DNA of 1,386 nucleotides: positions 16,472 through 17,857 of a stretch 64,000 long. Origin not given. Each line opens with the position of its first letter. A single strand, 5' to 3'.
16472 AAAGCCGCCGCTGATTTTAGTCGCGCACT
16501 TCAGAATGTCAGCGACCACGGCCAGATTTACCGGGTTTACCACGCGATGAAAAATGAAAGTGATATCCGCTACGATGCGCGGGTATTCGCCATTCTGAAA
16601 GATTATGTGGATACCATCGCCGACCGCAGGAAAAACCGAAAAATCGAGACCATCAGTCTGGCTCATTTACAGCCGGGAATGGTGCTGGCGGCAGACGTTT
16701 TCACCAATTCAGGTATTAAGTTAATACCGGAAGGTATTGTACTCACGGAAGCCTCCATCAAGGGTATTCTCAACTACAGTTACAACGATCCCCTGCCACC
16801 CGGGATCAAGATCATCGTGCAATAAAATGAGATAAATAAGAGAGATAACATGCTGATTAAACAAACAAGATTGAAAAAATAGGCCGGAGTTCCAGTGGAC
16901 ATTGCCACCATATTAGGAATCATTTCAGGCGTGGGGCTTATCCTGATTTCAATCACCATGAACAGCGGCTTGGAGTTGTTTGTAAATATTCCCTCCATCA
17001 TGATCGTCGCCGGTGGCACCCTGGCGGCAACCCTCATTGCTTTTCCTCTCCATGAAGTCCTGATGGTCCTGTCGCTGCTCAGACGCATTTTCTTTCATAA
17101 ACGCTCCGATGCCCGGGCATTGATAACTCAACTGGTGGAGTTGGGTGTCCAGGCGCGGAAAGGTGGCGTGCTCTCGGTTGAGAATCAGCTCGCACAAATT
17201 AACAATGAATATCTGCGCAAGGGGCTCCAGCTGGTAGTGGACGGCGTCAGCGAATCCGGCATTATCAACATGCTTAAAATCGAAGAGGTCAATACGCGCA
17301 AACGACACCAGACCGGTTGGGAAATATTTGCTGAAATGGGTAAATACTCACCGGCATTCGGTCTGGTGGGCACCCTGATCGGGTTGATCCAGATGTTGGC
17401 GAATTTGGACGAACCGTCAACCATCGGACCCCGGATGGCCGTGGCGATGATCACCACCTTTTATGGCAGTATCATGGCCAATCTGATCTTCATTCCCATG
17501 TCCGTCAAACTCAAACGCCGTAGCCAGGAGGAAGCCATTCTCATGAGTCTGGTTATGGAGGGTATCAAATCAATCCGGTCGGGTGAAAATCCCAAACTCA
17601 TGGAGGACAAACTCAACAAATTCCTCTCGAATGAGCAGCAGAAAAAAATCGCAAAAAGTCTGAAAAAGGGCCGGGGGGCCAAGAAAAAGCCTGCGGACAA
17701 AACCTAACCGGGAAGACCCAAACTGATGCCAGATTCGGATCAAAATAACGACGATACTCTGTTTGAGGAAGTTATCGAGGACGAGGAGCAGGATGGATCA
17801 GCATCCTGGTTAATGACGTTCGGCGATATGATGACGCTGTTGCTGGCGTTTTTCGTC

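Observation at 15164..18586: Sigma-28 operon coupling an HTH protein and a REC/HD-GYP-like regulator to a dedicated second stator (MotAB set 1)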

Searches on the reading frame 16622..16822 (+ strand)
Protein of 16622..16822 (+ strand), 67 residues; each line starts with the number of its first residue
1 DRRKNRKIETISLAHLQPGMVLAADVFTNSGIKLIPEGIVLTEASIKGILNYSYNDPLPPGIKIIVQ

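Call 44: search_solved_structures(query=A3, max_evalue=10, show_alignments=3)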
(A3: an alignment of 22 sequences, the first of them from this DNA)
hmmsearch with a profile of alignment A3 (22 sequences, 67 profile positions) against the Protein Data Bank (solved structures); distinct sequences matched with E-value up to 10: 4.
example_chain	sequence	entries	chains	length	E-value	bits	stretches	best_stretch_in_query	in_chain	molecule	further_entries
6wmr_D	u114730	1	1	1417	0.022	18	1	11-53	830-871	DNA-directed RNA polymerase subunit beta'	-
6wmp_D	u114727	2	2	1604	0.028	17.7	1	11-51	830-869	DNA-directed RNA polymerase subunit beta'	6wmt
6abh_A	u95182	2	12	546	0.51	13.6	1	26-59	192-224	Red-bioluminescence eliciting luciferase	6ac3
2x3l_A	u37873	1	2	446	0.89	12.8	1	19-63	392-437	ORN/LYS/ARG DECARBOXYLASE FAMILY PROTEIN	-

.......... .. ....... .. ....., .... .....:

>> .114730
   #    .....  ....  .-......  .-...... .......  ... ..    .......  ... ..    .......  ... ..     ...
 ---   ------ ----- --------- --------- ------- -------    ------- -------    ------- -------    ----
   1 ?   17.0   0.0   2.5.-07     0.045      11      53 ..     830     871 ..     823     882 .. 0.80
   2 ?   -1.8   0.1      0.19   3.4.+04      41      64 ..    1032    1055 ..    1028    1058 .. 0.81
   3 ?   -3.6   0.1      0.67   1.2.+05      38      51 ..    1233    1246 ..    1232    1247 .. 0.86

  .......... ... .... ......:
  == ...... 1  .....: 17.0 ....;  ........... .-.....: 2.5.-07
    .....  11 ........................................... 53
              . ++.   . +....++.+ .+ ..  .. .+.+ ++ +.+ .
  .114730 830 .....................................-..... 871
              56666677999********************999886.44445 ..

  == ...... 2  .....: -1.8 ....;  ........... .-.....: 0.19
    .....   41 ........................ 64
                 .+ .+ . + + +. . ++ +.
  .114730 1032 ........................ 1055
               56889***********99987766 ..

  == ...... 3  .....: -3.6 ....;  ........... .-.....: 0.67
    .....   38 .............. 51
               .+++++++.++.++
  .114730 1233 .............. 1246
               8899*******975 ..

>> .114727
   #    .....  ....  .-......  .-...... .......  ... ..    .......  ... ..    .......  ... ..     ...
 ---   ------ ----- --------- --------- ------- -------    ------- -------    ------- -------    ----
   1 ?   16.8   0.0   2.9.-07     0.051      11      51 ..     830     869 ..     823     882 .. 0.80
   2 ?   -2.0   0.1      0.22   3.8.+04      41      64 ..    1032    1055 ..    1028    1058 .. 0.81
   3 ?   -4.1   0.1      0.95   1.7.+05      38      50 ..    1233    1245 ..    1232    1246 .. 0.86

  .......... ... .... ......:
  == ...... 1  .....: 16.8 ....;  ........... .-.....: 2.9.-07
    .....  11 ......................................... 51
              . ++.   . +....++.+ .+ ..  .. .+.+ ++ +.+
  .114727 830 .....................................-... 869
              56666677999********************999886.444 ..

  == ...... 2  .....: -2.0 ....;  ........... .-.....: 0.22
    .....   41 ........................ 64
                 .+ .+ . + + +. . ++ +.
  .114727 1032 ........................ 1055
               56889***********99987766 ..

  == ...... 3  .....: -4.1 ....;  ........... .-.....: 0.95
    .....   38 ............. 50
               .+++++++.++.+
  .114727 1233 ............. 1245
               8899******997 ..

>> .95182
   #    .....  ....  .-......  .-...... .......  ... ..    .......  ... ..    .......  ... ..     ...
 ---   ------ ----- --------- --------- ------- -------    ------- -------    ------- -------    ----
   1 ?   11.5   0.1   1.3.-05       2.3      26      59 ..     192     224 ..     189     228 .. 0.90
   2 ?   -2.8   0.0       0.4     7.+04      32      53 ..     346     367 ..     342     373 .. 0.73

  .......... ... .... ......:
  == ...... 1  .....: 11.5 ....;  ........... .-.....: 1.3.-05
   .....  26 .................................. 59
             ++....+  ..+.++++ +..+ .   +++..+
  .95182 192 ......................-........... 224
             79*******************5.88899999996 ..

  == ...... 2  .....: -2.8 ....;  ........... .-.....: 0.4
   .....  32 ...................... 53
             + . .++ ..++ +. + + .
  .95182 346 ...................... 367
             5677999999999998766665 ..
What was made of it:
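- Tried and rejected: A PDB sequence search gave only weak hits to RNAP beta' and decarboxylases (call 44).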

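Call 48: search_protein_representatives(alignment_id=A3)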
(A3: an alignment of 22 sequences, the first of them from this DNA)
Query: 22 sequences, 67 profile positions. Proteins with E-value up to 0.001 (for the whole library): 2055; up to 1e-10: 265; up to 1e-30: 0. The best 150 are listed.
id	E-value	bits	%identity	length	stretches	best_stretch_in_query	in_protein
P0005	3.9e-23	97.3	-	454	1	2-66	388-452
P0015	4.3e-23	97.2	-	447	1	1-65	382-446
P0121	7.6e-23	96.4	-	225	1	4-66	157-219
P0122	3.1e-22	94.4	-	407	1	5-66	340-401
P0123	4.3e-22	94.0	-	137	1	2-66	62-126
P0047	1.2e-20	89.3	-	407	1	2-66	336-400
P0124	6.0e-20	87.1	-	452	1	6-66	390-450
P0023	1.8e-19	85.6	-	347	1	5-66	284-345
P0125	1.9e-19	85.5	-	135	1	2-65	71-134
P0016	6.3e-19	83.8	-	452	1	3-66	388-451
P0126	7.2e-19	83.7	-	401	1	1-65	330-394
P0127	1.1e-18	83.1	-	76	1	4-65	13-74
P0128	3.5e-18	81.4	-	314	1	3-66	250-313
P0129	5.4e-18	80.8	-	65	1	6-65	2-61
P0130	5.7e-18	80.8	-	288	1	7-66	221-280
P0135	2.2e-17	78.9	-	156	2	4-64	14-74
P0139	5.9e-17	77.5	-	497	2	4-65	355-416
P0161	6.7e-16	74.1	-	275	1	4-65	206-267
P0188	1.4e-14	69.9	-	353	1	2-66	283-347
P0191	1.6e-14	69.7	-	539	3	6-55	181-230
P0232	4.7e-13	65.0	-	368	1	5-65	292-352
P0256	1.3e-12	63.6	-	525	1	8-65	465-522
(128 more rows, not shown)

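Call 49: search_protein_families(library=pfam, proteins=[P0191, P0139, P0256, P0128, P0130, P0161, P0188, P0121, P0135, P0232], max_evalue=0.001)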
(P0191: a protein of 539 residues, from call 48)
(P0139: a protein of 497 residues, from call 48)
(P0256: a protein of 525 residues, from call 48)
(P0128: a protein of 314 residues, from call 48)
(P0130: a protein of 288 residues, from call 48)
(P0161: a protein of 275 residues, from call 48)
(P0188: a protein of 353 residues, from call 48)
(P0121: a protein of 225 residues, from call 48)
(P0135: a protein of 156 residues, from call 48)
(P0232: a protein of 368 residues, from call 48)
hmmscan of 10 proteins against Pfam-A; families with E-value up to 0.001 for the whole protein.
P0191 (539 aa): 2 families
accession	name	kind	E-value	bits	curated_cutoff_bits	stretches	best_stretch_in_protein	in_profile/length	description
PF13487.12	HD_5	-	8.9e-23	81.3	27.2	1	335-450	20-138/170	HD domain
PF01966.28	HD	-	4e-18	66.2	22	1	330-449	2-114/116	HD domain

P0139 (497 aa): 4 families
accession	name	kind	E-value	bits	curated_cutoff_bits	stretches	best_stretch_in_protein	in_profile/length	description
PF13487.12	HD_5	-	3e-27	95.9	27.2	1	147-283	2-140/170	HD domain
PF00072.30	Response_reg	-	7.5e-20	71.6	30.2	1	9-121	1-110/111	Response regulator receiver domain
PF01966.28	HD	-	6.5e-10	39.8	22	1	165-273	7-107/116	HD domain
PF06819.16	Arc_PepC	-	0.00025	21.7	23.4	0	361-434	27-96/110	Archaeal Peptidase A24 C-terminal Domain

P0256 (525 aa): 2 families
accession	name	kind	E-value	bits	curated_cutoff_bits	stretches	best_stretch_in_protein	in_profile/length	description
PF13487.12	HD_5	-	4.4e-29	101.8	27.2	1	257-417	5-170/170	HD domain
PF01966.28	HD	-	3.8e-14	53.4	22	1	269-387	4-114/116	HD domain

P0128 (314 aa): 2 families
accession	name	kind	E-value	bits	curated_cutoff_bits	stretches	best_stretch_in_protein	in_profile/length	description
PF13487.12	HD_5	-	4.7e-35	121.3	27.2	1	73-236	2-170/170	HD domain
PF01966.28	HD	-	2.2e-09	38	22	1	88-206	4-114/116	HD domain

P0130 (288 aa): 1 family
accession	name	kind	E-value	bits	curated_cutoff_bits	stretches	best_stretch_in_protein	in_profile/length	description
PF13487.12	HD_5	-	2.4e-13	50.6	27.2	1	43-200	3-169/170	HD domain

P0161 (275 aa): 2 families
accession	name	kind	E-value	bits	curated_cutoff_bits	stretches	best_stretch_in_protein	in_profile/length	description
PF13487.12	HD_5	-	7.2e-31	107.7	27.2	1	32-191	4-170/170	HD domain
PF01966.28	HD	-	0.0001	23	22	1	53-159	12-110/116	HD domain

P0188 (353 aa): 1 family
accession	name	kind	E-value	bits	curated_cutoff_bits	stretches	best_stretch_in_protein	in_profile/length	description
PF13487.12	HD_5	-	3.2e-21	76.3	27.2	1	195-267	93-168/170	HD domain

P0121 (225 aa): 2 families
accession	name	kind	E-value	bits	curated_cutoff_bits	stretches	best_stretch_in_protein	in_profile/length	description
PF13487.12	HD_5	-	2.6e-29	102.6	27.2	1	2-141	25-170/170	HD domain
PF01966.28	HD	-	0.0009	20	22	0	2-107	12-109/116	HD domain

P0135 (156 aa): 1 family
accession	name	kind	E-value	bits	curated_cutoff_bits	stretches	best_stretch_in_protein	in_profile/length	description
PF06819.16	Arc_PepC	-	1.5e-07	32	23.4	0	11-45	18-53/110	Archaeal Peptidase A24 C-terminal Domain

P0232 (368 aa): 3 families
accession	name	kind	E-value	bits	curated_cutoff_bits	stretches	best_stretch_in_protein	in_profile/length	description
PF13487.12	HD_5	-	8.9e-18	65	27.2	1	109-269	3-170/170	HD domain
PF00072.30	Response_reg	-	5.4e-05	23.8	30.2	1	2-61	51-110/111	Response regulator receiver domain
PF01966.28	HD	-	0.00024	21.8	22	1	122-201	3-74/116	HD domain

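Call 92: predict_structure(alignment_id=A3)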
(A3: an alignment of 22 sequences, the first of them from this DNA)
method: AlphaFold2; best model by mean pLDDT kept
length: 67 residues; sequences in the alignment: 22
mean_pLDDT: 84.9   pTM: 0.68
mean pLDDT of the five models: 84.9, 83.5, 83.0, 79.8, 77.6
residues with pLDDT >= 90: 28; 70-90: 33; 50-70: 6; < 50: 0
segments of 3 or more residues with pLDDT < 50: none
pLDDT, mean of each block of 10 residues (from residue 1): 71 90 90 90 90 78 85
secondary structure, 60 per line:
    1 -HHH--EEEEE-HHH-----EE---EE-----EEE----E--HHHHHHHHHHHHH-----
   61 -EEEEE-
elements in order: E7-11 E33-35 H43-55 E62-66

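Call 94: fold_search(model_id=the predicted structure, library=pdb)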
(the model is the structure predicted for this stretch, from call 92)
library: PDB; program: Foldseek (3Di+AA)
matches with E <= 10: 337; with E <= 0.001: 0
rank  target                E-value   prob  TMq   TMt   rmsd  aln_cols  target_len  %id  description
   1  9e0m_A                6.3e-02  0.99  0.59  0.07   4.0        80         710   19  CryoEM structure of holoenzyme of inducible Lysine decarboxylase from Hafnia alvei holoenzyme at 2.19 Angstrom resolut (released 2025-06-04)
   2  8r6p_D                9.9e-02  0.99  0.66  0.04   5.3        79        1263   19  Mycobacterium smegnatis RNA polymerase RP2-like transcription initiation complex with SigmaA, RbpA, HelD N-terminal do (released 2024-10-02)
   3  6y3x_A                9.9e-02  0.98  0.61  0.08   4.5        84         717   20  Crystal structure of the Francisella novicida lysine decarboxylase LdcF (released 2021-01-27)
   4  5fkz                  1.1e-01  0.97  0.59  0.07   4.1        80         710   20  Structure of E.coli Constitutive lysine decarboxylase (released 2016-09-21)
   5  5tw1_D                1.2e-01  0.99  0.63  0.04   4.6        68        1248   19  Crystal structure of a Mycobacterium smegmatis transcription initiation complex with RbpA (released 2017-01-18)
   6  9ll6_A                1.4e-01  0.92  0.55  0.07   5.2        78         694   17  Crystal structure of Ornithine decarboxylase H216F mutant without PLP (released 2025-12-24)
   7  6koo_D                1.9e-01  0.98  0.67  0.04   4.3        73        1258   14  Mycobacterium tuberculosis initial transcription complex comprising sigma H and 5'-OH RNA of 7 nt (released 2020-03-11)
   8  5xx1_C                1.9e-01  0.93  0.55  0.07   4.3        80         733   14  Crystal structure of Arginine decarboxylase (AdiA) from Salmonella typhimurium (released 2018-05-16)
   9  8q3i_D                2.0e-01  0.99  0.70  0.04   2.6        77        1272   14  Mycobacterium smegmatis RNA polymerase in complex with HelD, SigA and RbpA in State I (released 2024-08-14)
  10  3n75_A                2.0e-01  0.91  0.57  0.07   4.4        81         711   15  X-ray Crystal Structure of the Escherichia coli Inducible Lysine Decarboxylase LdcI (released 2011-02-16)
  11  6jcx_D                2.1e-01  0.98  0.68  0.04   4.4        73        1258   12  Mycobacterium tuberculosis transcription initiation complex with ECF sigma factor sigma H and 6nt RNA (released 2019-05-29)
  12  9e0o_A                2.1e-01  0.97  0.61  0.08   3.2        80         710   18  CryoEM structure of inducible Lysine decarboxylase from Hafnia alvei L-hydrazino-Lysine analog at 2.04 Angstrom resolu (released 2025-06-04)
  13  7p5x_AD               2.3e-01  0.97  0.66  0.04   4.9        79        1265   19  Mycobacterial RNAP with transcriptional activator PafBC (released 2021-12-22)
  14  5xx1_D                2.3e-01  0.91  0.55  0.07   4.3        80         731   14  Crystal structure of Arginine decarboxylase (AdiA) from Salmonella typhimurium (released 2018-05-16)
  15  5xx1_E                2.3e-01  0.91  0.55  0.07   4.3        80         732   14  Crystal structure of Arginine decarboxylase (AdiA) from Salmonella typhimurium (released 2018-05-16)
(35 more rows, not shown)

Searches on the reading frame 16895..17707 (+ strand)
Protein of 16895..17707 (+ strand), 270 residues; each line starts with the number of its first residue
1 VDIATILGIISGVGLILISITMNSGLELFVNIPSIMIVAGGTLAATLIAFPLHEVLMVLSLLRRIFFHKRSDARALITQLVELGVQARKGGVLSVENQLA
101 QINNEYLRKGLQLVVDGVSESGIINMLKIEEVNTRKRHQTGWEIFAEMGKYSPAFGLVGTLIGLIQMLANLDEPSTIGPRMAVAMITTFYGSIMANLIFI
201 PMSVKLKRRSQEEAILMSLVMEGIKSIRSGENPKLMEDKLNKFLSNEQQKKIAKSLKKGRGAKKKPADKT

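Call 5: search_protein_families(library=pfam, proteins=[window:16895-17707:+], max_evalue=0.01)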
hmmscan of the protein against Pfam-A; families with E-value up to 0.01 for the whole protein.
window:16895-17707:+ (270 aa): 1 family
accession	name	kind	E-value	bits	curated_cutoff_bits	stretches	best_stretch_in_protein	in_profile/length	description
PF01618.21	MotA_ExbB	-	6.1e-28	97.6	22.9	1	101-216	4-124/127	MotA/TolQ/ExbB proton channel family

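Call 7: search_protein_families(library=ncbifam, proteins=[window:16895-17707:+], max_evalue=0.001)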
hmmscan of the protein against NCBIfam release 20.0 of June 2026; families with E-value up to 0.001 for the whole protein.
window:16895-17707:+ (270 aa): 8 families
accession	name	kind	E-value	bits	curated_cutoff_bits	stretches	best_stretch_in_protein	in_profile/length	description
NF006527.0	PRK08990.1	equivalog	5.7e-74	248.6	341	1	1-250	1-248/254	flagellar motor protein PomA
NF005383.1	PRK06926.1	equivalog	7.8e-73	244.8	394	1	1-258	4-264/271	flagellar motor protein MotP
NF005997.1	PRK08124.1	equivalog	3e-61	206.6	340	1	1-254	1-256/259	flagellar motor stator protein MotA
NF006583.0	PRK09109.1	equivalog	6.4e-59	199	237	1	1-244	1-245/246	flagellar motor protein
NF005237.0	PRK06743.1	equivalog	5.6e-42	143.9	373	1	2-253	19-274/277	flagellar motor protein MotP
NF006284.1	PRK08456.1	equivalog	9.4e-42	142.9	380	1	1-250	1-251/252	flagellar motor stator protein MotA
TIGR03818.1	MotA1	equivalog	1.6e-16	60.3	303.8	1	5-249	3-270/282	flagellar motor stator protein MotA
TIGR02796.1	tolQ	equivalog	0.00023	21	221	1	122-195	103-182/216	protein TolQ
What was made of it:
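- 16895..17707 (+): MotA1, 270 aa, PomA/MotP-like flagellar stator A subunit (auxiliary set). NCBIfam PomA 249 bits and MotP 245 bits; TolQ only 21 bits (call 7).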

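Call 46: search_solved_structures(query=window:16895-17707:+, max_evalue=0.001, show_alignments=3)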
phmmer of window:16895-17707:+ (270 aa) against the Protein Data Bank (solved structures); distinct sequences matched with E-value up to 0.001: 10.
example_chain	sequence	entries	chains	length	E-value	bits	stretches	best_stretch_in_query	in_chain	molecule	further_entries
6ysf_E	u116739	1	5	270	9.4e-59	202.1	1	2-263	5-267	Chemotaxis MotA protein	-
8ucs_C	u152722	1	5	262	1.3e-57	198.4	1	2-251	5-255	Motility protein A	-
8brd_D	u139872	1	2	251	8.6e-56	192.4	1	1-246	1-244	Chemotaxis protein PomA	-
8bri_A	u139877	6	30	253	9.5e-56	192.3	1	1-246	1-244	Chemotaxis protein PomA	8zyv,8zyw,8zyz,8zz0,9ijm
8brd_A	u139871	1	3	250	1.6e-54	188.3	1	3-246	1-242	Chemotaxis protein PomA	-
9lu9_A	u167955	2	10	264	1.1e-51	179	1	1-247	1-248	Flagellar motor protein MotA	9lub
9luc_C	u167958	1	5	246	9.1e-51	176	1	1-244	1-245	Flagellar motor protein MotA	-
8gqy_A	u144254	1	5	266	1.4e-47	165.6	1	1-241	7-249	Motility protein A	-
6ysl_G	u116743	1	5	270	5.8e-40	140.6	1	2-265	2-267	Motility protein A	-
6ykm_A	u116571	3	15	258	1.5e-26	96.7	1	1-249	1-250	Chemotaxis protein MotA, putative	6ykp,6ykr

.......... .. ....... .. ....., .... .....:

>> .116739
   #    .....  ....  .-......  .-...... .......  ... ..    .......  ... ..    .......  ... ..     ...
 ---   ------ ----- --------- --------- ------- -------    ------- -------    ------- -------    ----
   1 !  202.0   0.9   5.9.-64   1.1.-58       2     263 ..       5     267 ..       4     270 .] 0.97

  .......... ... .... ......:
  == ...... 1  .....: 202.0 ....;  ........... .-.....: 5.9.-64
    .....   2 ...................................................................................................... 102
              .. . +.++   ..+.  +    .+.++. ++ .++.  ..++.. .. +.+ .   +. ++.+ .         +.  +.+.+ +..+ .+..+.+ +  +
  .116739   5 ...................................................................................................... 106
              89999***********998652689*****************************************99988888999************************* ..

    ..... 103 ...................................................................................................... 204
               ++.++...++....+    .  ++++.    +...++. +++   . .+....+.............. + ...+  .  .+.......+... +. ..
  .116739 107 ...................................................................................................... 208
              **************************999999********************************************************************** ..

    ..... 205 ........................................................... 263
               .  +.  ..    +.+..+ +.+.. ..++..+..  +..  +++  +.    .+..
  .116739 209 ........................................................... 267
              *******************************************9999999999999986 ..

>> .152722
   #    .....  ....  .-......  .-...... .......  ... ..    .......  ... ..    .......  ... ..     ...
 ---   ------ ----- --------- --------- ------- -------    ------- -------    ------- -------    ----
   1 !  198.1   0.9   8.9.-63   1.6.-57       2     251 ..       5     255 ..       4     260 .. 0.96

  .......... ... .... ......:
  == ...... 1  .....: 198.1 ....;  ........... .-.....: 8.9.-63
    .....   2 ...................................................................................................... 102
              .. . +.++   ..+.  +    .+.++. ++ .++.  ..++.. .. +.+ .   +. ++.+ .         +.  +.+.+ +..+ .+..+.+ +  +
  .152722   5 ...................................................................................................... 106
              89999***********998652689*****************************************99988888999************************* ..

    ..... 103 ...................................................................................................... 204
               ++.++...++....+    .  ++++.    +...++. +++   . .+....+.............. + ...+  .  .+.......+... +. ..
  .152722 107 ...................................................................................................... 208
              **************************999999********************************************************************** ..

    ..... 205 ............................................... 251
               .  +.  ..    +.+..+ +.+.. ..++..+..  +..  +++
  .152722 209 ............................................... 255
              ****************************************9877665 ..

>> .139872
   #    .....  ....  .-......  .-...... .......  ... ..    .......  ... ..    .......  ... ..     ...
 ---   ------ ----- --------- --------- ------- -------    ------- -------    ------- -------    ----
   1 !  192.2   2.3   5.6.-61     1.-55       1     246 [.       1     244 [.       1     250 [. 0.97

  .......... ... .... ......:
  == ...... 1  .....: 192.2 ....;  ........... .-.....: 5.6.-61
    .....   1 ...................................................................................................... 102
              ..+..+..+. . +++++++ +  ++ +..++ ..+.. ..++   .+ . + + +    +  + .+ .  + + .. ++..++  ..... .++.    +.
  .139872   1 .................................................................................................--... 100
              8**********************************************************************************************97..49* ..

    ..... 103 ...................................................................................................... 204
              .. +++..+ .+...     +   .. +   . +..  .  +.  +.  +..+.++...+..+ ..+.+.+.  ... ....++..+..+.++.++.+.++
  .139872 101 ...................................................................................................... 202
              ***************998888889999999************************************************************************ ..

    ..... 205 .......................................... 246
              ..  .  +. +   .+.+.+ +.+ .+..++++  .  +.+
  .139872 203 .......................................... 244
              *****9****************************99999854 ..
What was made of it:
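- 16895..17707 (+): PDB matches are MotA 6ysf and PomA 8brd, with the ARKGG…VE charged residues conserved (call 46).
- On Flagellar stator MotAB/PomAB: All PDB hits are flagellar stators (call 46). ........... aligns with PomA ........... (call 46).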
